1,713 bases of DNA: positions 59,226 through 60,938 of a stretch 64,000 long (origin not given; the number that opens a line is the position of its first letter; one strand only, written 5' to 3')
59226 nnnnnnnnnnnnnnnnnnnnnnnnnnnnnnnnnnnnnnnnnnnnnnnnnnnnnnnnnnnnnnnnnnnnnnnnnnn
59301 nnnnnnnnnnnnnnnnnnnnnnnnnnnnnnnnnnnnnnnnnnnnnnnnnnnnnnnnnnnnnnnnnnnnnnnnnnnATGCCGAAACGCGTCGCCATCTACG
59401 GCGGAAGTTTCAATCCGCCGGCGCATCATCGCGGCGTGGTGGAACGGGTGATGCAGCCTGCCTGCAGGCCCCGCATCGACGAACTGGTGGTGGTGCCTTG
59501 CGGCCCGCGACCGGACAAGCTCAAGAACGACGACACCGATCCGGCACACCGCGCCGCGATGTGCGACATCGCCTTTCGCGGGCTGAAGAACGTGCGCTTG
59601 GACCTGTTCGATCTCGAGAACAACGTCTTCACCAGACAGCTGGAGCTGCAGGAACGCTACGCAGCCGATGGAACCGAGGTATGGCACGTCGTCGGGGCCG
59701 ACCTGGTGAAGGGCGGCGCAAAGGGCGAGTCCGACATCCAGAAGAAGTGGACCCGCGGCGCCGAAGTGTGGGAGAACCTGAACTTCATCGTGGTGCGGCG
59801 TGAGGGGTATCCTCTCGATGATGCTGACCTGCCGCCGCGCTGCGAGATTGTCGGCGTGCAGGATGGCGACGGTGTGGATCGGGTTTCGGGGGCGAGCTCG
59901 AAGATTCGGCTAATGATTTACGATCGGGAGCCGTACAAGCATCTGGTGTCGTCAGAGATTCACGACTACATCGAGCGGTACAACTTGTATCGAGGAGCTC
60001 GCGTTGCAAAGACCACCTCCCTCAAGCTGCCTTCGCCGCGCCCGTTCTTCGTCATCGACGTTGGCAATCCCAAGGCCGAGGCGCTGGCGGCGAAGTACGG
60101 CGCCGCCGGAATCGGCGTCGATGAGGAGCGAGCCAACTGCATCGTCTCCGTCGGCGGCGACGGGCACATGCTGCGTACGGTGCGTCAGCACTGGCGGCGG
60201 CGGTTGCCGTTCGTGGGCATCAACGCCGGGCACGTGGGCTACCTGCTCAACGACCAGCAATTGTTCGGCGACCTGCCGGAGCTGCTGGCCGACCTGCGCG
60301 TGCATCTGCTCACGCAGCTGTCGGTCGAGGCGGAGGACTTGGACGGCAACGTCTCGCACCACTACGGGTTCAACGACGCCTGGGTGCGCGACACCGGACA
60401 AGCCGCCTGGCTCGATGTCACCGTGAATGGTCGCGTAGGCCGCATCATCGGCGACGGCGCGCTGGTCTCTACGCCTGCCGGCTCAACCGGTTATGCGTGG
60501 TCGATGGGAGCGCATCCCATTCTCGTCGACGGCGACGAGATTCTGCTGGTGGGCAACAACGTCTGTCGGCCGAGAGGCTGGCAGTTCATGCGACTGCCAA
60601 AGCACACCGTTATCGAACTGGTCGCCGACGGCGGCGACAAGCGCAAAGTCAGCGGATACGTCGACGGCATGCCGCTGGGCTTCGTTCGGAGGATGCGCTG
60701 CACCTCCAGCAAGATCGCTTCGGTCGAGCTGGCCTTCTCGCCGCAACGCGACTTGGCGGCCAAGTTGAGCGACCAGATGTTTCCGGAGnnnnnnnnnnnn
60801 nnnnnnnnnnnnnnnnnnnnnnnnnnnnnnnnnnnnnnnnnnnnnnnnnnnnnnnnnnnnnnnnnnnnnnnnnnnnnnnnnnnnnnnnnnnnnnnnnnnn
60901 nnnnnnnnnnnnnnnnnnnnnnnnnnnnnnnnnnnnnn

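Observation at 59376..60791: Single-polypeptide fusion of NaMN/NMN adenylyltransferase and NAD kinase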

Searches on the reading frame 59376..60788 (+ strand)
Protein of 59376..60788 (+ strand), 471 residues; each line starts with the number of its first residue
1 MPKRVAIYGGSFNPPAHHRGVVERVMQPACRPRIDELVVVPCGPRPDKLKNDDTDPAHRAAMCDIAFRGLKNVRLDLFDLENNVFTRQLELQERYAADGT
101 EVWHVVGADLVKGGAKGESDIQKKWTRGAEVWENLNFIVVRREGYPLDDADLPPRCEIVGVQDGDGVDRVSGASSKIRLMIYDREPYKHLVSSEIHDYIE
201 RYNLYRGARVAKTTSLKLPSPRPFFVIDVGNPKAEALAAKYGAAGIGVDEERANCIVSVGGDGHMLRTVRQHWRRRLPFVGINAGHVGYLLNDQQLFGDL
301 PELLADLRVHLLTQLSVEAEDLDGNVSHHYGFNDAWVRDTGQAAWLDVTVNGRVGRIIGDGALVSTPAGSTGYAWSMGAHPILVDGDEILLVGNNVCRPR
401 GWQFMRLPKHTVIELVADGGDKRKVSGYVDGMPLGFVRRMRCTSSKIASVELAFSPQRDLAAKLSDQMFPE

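Call 3: search_protein_families(library=pfam, proteins=[window:59376-60788:+], max_evalue=0.01)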
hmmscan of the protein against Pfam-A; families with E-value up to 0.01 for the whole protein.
window:59376-60788:+ (471 aa): 3 families
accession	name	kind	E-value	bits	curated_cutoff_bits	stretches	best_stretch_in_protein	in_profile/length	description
PF01513.26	NAD_kinase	-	1e-07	32.7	25.5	1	248-290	68-110/130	ATP-NAD kinase N-terminal domain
PF20143.4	NAD_kinase_C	-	4.7e-05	23.6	23.7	1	349-392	20-64/126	ATP-NAD kinase C-terminal domain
PF01467.32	CTP_transf_like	-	8e-05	23.3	21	1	7-161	1-114/133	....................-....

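Call 4: search_protein_families(library=ncbifam, proteins=[window:59376-60788:+], max_evalue=0.01)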
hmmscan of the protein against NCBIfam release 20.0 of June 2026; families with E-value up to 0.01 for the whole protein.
window:59376-60788:+ (471 aa): 26 families (the best 25 are shown)
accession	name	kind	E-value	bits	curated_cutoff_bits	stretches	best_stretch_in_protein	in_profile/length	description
NF003406.0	PRK04761.1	equivalog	9.5e-38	129.8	211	1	235-468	23-254/257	NAD kinase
TIGR00482.1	TIGR00482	equivalog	4.5e-18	66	112.45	1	7-205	1-194/194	nicotinate (nicotinamide) nucleotide adenylyltransferase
NF000840.1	PRK00071.1-3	equivalog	6.9e-18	64.8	150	1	3-206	6-199/201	nicotinate-nucleotide adenylyltransferase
NF003424.0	PRK04885.1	equivalog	1.6e-16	60.3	220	1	236-418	19-211/265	NAD kinase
NF002521.0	PRK01911.1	equivalog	9.6e-16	58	309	1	251-385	63-201/292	NAD kinase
NF002892.0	PRK03372.1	equivalog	2.5e-15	56.6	299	1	251-394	68-217/312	NAD kinase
NF010677.0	PRK14075.1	equivalog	1.3e-13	51.1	260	1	251-390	41-177/257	NAD(+) kinase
NF002984.0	PRK03708.1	equivalog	4.2e-13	49.3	326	1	246-384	51-189/277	NAD(+) kinase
NF005519.0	PRK07152.1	equivalog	4.7e-13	48.8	315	1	3-213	1-192/361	nicotinate-nucleotide adenylyltransferase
NF002731.0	PRK02645.1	equivalog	6.3e-13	48.8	312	1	250-392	55-211/305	NAD(+) kinase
NF002306.0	PRK01231.1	equivalog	8.3e-13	48.1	316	1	251-383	65-202/299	NAD(+) kinase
NF010678.0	PRK14076.1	equivalog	2.6e-12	46.4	493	1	249-382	346-484/570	bifunctional NADP phosphatase/NAD kinase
NF002561.0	PRK02155.1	equivalog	2.7e-12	46.6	371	1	250-383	62-200/297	NAD kinase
NF010679.0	PRK14077.1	equivalog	3.3e-12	46.4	343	1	242-383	52-200/287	NAD(+) kinase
NF000841.0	PRK00071.1-4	equivalog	5.2e-12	46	197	1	3-206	7-193/194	nicotinate-nucleotide adenylyltransferase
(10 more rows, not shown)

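Call 5: find_homologous_proteins(query=window:59376-60788:+)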
Query window:59376-60788:+ (471 aa): 769 proteins with E <= 0.001 among 8000 candidates; the best 120 are listed.
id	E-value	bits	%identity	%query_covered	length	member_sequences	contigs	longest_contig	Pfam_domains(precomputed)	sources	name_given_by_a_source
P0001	0.0e+0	1097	100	100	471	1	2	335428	PF01513.27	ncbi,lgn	-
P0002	1.1e-273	926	83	100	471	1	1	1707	PF20143.5,PF01513.27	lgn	-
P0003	3.6e-145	502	51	100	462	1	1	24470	PF01513.27,PF01467.33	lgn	-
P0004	8.2e-144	498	51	100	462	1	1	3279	PF01513.27,PF01467.33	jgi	jgi:NAD+ kinase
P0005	2.6e-142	493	51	100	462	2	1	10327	PF01513.27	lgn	-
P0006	4.4e-142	492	50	100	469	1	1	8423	PF01513.27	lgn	-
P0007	6.1e-141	488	50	100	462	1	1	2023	PF01513.27,PF01467.33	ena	-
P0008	7.0e-140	485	50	100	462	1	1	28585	PF01513.27,PF01467.33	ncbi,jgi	ncbi:MAG: hypothetical protein RL272_586 [Candidatus Parcubacteria bacterium]|jgi:nicotinate (nicoti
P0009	8.4e-138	478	49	100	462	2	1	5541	PF01513.27,PF01467.33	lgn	-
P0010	4.1e-136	473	47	100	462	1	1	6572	PF01513.27,PF01467.33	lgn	-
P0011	5.2e-136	472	48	100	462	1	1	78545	PF01513.27,PF01467.33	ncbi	-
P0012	9.9e-136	471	48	100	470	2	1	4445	PF01513.27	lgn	-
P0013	1.7e-134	467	49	100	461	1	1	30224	PF20143.5,PF01513.27,PF01467.33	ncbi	-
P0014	2.8e-134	467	50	100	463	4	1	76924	PF01513.27,PF01467.33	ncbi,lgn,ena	-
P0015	6.1e-134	465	48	100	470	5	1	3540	PF01513.27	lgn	-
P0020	2.8e-127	443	48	100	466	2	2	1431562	PF01513.27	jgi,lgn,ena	-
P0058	1.6e-120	421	46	100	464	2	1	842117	PF01513.27,PF01467.33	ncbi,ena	-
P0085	2.2e-118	414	46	99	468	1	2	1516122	PF01513.27,PF01467.33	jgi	jgi:NAD+ kinase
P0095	1.2e-117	412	45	100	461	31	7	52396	PF01513.27,PF01467.33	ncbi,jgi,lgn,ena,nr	ncbi:MAG: NAD(+)/NADH kinase [Acidobacteria bacterium]|nr:NAD(+)/NADH kinase [Acidobacteriota bacter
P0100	2.0e-117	411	45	100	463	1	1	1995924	PF01513.27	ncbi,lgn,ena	-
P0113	8.2e-117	409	47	100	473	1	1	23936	PF01513.27,PF01467.33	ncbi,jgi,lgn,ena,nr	ncbi:MAG: NAD(+)/NADH kinase [Polyangia bacterium]|jgi:NAD kinase/nicotinic acid mononucleotide aden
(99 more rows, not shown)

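Call 6: search_solved_structures(query=window:59376-60788:+, max_evalue=1, show_alignments=3)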
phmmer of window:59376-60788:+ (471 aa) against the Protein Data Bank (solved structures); distinct sequences matched with E-value up to 1: 39.
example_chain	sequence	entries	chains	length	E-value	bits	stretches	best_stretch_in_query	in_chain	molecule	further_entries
1y3h_A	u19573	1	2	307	6.9e-14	54.5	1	254-423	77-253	Inorganic polyphosphate/ATP-NAD kinase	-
1u0r_A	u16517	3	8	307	6.9e-14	54.5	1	254-423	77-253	Inorganic polyphosphate/ATP-NAD kinase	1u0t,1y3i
5ejf_A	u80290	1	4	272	1e-12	50.7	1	238-416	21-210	NAD kinase 1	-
5eji_A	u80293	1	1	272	1.2e-12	50.5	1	238-416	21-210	NAD kinase 1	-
5ejg_A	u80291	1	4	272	1.5e-12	50.1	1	238-416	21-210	NAD kinase 1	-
2i1w_A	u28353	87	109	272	1.5e-12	50.1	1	238-416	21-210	Probable inorganic polyphosphate/ATP-NAD kinase 1 | inorganic polyphosphate/ATP-NAD kinase 1 | NAD kinase 1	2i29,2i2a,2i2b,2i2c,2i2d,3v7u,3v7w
2q5f_A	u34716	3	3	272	1.5e-12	50.1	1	238-416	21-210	Probable inorganic polyphosphate/ATP-NAD kinase 1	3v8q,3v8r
5ejh_A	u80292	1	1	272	2.4e-12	49.5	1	238-416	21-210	NAD kinase 1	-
2i2f_A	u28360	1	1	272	7.6e-12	47.8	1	238-416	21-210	Probable inorganic polyphosphate/ATP-NAD kinase 1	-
1yt5_A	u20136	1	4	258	2e-11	46.4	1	251-466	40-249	inorganic polyphosphate/ATP-NAD kinase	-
1kam_A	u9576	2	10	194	4.4e-10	42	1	3-206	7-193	NICOTINATE-NUCLEOTIDE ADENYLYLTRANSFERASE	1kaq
1suw_A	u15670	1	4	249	9.2e-09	37.6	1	251-385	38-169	Probable inorganic polyphosphate/ATP-NAD kinase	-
1z0s_A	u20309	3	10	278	1.2e-08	37.2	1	251-384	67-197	Probable inorganic polyphosphate/ATP-NAD kinase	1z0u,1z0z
7mh7_A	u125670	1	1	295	6.1e-08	34.9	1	252-383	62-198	NAD kinase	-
7qvs_A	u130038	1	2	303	6.4e-08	34.9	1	252-383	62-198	NAD kinase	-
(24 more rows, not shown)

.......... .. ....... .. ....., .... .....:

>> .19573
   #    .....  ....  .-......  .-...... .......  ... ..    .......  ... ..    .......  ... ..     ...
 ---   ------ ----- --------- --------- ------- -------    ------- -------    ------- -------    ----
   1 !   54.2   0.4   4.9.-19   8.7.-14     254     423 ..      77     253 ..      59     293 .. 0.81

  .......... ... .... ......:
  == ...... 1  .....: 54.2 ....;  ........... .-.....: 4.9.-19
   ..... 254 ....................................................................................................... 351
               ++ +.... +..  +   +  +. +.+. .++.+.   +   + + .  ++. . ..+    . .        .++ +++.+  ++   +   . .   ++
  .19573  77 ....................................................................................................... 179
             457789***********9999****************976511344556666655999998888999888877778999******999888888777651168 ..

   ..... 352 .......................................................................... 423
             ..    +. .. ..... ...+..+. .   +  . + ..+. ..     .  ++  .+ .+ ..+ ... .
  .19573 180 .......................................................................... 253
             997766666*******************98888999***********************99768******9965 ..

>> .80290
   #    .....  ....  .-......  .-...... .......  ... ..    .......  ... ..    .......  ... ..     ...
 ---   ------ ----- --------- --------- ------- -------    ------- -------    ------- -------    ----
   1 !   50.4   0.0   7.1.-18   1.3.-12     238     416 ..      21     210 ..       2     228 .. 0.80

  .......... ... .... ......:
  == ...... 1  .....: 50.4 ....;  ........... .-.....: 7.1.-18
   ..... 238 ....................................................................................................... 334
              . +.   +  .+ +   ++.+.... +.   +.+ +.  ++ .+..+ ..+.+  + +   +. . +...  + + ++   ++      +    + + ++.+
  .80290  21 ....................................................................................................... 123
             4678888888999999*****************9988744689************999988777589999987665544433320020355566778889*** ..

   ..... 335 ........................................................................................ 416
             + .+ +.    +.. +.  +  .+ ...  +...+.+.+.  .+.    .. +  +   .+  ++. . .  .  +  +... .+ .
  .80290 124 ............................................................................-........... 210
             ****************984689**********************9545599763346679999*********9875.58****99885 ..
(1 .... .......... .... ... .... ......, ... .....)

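Call 9: list_cluster_members(proteins=[P0001, P0008, P0095, P0113])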
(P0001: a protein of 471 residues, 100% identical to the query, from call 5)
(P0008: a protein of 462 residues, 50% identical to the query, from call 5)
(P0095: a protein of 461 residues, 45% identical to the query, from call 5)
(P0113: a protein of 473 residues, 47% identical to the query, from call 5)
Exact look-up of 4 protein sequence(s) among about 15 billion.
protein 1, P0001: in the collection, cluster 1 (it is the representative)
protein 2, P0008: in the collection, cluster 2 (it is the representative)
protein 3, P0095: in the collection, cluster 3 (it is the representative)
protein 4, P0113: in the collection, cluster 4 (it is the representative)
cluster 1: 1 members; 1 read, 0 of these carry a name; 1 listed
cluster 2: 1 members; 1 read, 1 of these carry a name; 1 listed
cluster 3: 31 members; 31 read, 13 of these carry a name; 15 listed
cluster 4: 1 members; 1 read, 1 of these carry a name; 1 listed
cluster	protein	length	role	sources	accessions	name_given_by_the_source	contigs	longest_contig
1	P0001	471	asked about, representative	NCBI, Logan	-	-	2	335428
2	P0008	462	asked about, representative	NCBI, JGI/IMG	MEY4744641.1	MAG: hypothetical protein RL272_586 [Candidatus Parcubacteria bacterium] | nicotinate (nicotinamide) nucleotide adenylyltransferase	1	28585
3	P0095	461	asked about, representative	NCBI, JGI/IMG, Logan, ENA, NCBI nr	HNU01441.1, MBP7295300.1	MAG: NAD(+)/NADH kinase [Acidobacteria bacterium] | NAD(+)/NADH kinase [Acidobacteriota bacterium]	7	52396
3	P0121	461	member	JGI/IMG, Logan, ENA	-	NAD kinase/nicotinic acid mononucleotide adenylyltransferase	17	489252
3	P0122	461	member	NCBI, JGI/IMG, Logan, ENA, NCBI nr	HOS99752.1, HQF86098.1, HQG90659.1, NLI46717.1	MAG TPA: NAD(+)/NADH kinase [Acidobacteriota bacterium] | hypothetical protein [Acidobacteriota bacterium]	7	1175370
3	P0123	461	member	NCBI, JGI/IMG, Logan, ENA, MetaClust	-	\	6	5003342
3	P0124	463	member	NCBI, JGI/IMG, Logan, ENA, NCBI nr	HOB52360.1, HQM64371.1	MAG TPA: NAD(+)/NADH kinase [Acidobacteriota bacterium] | NAD(+)/NADH kinase [Acidobacteriota bacterium]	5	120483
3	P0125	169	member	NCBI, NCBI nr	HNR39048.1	MAG TPA: hypothetical protein PKN61_08405, partial [Acidobacteriota bacterium] | hypothetical protein [Acidobacteriota bacterium]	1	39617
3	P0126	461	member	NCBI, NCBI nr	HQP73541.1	MAG TPA: NAD(+)/NADH kinase [Acidobacteriota bacterium] | NAD(+)/NADH kinase [Acidobacteriota bacterium]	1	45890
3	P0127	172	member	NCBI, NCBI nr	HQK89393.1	MAG TPA: hypothetical protein PLU25_17360, partial [Acidobacteriota bacterium] | hypothetical protein [Acidobacteriota bacterium]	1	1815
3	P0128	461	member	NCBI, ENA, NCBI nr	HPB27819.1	MAG TPA: NAD(+)/NADH kinase [Acidobacteriota bacterium] | NAD(+)/NADH kinase [Acidobacteriota bacterium]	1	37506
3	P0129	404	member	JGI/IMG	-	NAD kinase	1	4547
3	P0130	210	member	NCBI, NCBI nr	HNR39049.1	MAG TPA: hypothetical protein PKN61_08410, partial [Acidobacteriota bacterium] | hypothetical protein [Acidobacteriota bacterium]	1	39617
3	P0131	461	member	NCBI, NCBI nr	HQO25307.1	MAG TPA: NAD(+)/NADH kinase [Acidobacteriota bacterium] | NAD(+)/NADH kinase [Acidobacteriota bacterium]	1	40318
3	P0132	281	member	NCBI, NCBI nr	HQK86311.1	MAG TPA: NAD(+)/NADH kinase, partial [Acidobacteriota bacterium] | NAD(+)/NADH kinase [Acidobacteriota bacterium]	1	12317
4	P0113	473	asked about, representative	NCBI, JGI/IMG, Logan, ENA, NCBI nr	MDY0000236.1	MAG: NAD(+)/NADH kinase [Polyangia bacterium] | NAD kinase/nicotinic acid mononucleotide adenylyltransferase | NAD(+)/NADH kinase [Polyangia bacterium]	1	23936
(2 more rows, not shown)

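Call 11: find_related_loci(query=A1, collection=genome_contigs, flank=6000)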
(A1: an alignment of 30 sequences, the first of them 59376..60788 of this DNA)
Query A1 (471 aa) in genome_contigs; peptide patterns used: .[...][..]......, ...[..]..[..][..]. (x = any residue, [..] = any of these).
599 stretches matched a pattern (row limit reached: there are more); 356 encode a relative of the query (tblastn E <= 1e-3); the best 80 are kept; 80 distinct loci.
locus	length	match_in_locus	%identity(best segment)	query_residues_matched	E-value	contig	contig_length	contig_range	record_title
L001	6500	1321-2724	48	1-470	1e-141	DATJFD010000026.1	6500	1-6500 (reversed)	MAG TPA_asm: Candidatus Binatia bacterium isolate SMAG_U15450 k141_9317891, whole genome shotgun sequence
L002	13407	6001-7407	47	1-471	3e-138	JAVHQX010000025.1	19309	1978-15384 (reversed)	MAG: Patescibacteria group bacterium isolate WB02no13_65_8 NODE_1202_length_19309_cov_4.929521, whole genome shotgun seq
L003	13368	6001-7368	46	1-470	1e-131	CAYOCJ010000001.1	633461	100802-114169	MAG TPA_asm: uncultured Gammaproteobacteria bacterium isolate SRP273308_co1_350 genome assembly, contig: NODE_4_length_6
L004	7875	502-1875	44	1-470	2e-126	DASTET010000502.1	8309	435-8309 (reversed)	MAG TPA_asm: Blastocatellia bacterium isolate SMAG_U854 k141_1430060, whole genome shotgun sequence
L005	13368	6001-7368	45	3-470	4e-126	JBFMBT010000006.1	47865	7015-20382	MAG: Verrucomicrobiota bacterium isolate MAG171 MAG171_6, whole genome shotgun sequence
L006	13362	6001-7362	45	1-470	5e-125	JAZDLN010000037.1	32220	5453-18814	MAG: Candidatus Falkowbacteria bacterium isolate MEGAHIT-group-0.601 k141_16642351, whole genome shotgun sequence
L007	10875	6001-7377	44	1-471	1e-124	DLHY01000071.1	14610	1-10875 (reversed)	MAG TPA_asm: Chloracidobacterium sp. UBA7656 UBA7656_contig_16050, whole genome shotgun sequence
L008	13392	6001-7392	47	1-470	1e-124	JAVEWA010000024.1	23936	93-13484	MAG: Polyangia bacterium isolate BF4_134 NODE_6264_length_23936_cov_4.055315_Biofilm4, whole genome shotgun sequence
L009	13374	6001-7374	44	3-470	1e-123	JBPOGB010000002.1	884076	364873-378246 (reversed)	MAG: Luteolibacter sp. isolate MAG_25 MAG_25_2, whole genome shotgun sequence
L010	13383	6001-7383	46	1-470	6e-123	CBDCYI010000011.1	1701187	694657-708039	MAG: Candidatus Marinacidobacterales bacterium isolate b59a947e-d931-455a-aa23-38fe8c6b6c4e genome assembly, contig: con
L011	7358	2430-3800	45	1-469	2e-121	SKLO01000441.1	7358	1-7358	MAG: Verrucomicrobiales bacterium isolate CSSed162cmA_213 CSSed16-2cmA-44641, whole genome shotgun sequence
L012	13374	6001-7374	45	1-470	4e-121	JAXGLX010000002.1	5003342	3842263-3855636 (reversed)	MAG: Acidobacteriota bacterium isolate AnMBR.bin219 bin219_2, whole genome shotgun sequence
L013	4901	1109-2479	45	1-470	2e-121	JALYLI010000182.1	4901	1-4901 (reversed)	MAG: Acidobacteriota bacterium isolate AFD bin35 SD1484-86_k127_169226, whole genome shotgun sequence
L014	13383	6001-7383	45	1-470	5e-120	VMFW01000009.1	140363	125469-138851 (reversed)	MAG: Parcubacteria group bacterium Gr01-1014_20 G01um101420_scaffold_320, whole genome shotgun sequence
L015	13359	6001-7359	44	2-470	3e-119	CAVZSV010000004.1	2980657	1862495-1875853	MAG: uncultured delta proteobacterium isolate MFD09495.bin.1.125 genome assembly, contig: contig_2782, whole genome shot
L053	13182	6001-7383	40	5-470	2e-95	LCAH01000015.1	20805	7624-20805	MAG: Candidatus Uhrbacteria bacterium GW2011_GWC2_41_11 UU35_C0015, whole genome shotgun sequence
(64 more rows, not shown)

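Call 12: find_encoding_contigs(protein=P0001, flank=10000, max_places=3)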
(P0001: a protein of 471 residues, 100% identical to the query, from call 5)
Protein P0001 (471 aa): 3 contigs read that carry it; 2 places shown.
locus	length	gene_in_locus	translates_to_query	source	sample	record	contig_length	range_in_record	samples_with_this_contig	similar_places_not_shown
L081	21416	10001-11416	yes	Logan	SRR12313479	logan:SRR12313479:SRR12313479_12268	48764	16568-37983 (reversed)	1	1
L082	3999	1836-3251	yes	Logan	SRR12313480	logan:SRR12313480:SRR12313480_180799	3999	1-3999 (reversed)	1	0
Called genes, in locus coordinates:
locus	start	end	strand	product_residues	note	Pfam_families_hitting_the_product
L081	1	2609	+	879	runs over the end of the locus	PF00912:Transgly, PF00905:Transpeptidase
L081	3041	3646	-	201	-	PF00565:SNase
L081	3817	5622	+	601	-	-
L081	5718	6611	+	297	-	PF00459:Inositol_P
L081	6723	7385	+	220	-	-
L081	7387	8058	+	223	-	-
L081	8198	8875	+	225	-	PF00293:NUDIX, PF19368:WHD_AraR, PF21906:WHD_NrtR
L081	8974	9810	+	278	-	PF00857:Isochorismatase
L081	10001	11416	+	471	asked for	PF01513:NAD_kinase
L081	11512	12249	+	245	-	PF00293:NUDIX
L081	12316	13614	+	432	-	PF17767:NAPRTase_N, PF04095:NAPRTase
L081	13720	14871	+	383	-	PF06626:DUF1152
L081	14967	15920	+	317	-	PF00156:Pribosyltran, PF14572:Pribosyl_synth (weak)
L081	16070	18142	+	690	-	PF00795:CN_hydrolase, PF02540:NAD_synthase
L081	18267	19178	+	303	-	PF05448:AXE1 (faint), PF02129:Peptidase_S15, PF01738:DLH, PF20434:BD-FAE (faint), PF00326:Peptidase_S9, PF00561:Abhydrolase_1 (faint)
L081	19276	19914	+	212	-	-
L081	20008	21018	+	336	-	-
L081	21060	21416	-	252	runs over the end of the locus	PF18306:LDcluster4, PF03641:Lysine_decarbox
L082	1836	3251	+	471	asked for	PF01513:NAD_kinase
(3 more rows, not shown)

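Call 15: find_encoding_contigs(protein=P0100, flank=8000, max_places=2)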
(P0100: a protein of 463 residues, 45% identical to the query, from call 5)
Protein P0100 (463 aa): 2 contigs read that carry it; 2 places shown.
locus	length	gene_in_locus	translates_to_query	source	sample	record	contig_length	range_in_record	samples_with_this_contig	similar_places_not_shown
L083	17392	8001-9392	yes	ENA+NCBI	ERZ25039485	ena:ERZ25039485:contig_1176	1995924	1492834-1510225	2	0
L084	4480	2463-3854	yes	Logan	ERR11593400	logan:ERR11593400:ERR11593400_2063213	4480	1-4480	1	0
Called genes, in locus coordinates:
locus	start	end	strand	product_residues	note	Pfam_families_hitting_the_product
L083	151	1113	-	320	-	PF07587:PSD1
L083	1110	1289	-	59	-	-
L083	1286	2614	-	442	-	PF07635:PSCyt1, PF07583:PSCyt2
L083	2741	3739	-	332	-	-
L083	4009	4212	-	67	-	PF13193:AMP-binding_C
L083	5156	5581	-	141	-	PF00501:AMP-binding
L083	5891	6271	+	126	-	-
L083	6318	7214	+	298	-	PF01261:AP_endonuc_2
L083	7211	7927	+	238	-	PF13489:Methyltransf_23, PF08242:Methyltransf_12, PF08241:Methyltransf_11, PF13649:Methyltransf_25, PF01209:Ubie_methyltran (faint), PF13847:Methyltransf_31 (weak)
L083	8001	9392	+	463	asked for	PF01513:NAD_kinase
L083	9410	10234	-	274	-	PF00149:Metallophos, PF12850:Metallophos_2 (faint)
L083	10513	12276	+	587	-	PF14716:HHH_8, PF14520:HHH_5, PF14791:DNA_pol_B_thumb, PF02811:PHP (weak)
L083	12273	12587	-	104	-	PF02575:YbaB_DNA_bd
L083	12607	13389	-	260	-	-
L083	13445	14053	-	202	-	PF13177:DNA_pol3_delta2, PF22608:DNAX_ATPase_lid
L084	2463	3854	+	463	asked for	PF01513:NAD_kinase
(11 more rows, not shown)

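Call 16: find_encoding_contigs(protein=P0085, flank=8000, max_places=2)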
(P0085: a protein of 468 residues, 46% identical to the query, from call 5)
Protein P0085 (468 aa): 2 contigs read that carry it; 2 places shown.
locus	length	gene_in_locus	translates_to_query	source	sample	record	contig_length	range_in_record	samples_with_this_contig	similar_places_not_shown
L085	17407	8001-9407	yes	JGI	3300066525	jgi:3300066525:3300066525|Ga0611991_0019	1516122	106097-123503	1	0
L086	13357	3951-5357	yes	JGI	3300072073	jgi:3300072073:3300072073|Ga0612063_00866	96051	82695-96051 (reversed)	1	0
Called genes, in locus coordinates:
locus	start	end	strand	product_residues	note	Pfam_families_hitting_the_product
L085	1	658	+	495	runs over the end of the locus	PF01464:SLT (weak)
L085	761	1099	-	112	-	-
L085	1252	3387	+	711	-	PF09826:Beta_propel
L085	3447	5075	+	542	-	PF01040:UbiA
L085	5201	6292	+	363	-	PF01966:HD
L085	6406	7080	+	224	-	PF00293:NUDIX, PF19368:WHD_AraR, PF21906:WHD_NrtR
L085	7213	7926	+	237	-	PF00857:Isochorismatase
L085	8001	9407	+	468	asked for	PF01467:CTP_transf_like, PF01513:NAD_kinase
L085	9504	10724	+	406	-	PF17767:NAPRTase_N, PF04095:NAPRTase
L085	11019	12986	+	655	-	PF00795:CN_hydrolase, PF02540:NAD_synthase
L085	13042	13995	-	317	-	PF04055:Radical_SAM (weak)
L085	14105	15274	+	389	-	-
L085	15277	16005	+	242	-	PF00702:Hydrolase, PF12710:HAD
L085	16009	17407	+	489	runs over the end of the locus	PF11074:DUF2779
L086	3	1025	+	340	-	?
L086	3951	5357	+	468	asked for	PF01467:CTP_transf_like, PF01513:NAD_kinase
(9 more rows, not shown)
